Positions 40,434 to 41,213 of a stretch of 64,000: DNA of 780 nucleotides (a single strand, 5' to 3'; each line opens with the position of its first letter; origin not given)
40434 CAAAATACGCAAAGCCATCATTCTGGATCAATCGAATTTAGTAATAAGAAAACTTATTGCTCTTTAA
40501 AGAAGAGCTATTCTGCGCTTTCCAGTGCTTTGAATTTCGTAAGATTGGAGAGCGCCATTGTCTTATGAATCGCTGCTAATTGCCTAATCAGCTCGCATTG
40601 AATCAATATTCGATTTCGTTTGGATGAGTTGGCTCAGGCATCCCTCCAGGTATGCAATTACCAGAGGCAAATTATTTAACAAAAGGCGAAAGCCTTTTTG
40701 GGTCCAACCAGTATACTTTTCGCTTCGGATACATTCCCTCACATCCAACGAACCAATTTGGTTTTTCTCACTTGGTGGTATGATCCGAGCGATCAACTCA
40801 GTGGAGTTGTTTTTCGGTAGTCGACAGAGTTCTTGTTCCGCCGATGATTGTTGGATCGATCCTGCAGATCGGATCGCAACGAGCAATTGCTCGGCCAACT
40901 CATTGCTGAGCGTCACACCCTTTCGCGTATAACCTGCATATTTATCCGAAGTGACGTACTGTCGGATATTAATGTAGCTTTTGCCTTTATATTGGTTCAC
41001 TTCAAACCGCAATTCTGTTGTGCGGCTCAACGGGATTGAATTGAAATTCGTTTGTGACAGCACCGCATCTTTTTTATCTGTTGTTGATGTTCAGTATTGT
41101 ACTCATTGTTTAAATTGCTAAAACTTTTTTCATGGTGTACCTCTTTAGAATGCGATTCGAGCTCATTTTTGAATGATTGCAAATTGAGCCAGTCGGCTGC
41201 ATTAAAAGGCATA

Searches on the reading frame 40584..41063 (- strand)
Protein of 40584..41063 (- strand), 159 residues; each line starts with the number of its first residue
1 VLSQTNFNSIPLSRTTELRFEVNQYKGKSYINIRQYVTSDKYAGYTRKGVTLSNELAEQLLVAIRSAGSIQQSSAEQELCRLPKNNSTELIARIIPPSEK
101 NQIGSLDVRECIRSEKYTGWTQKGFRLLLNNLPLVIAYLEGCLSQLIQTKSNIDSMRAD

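Call 38: search_protein_families(library=pfam, proteins=[window:40584-41063:-], max_evalue=0.00001)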
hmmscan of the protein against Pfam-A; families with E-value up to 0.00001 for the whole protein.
window:40584-41063:- (159 aa): 1 family
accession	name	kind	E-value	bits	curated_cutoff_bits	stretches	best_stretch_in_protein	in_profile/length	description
PF02229.22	PC4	-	3.8e-10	39.6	25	1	15-61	4-50/52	Transcriptional Coactivator p15 (PC4)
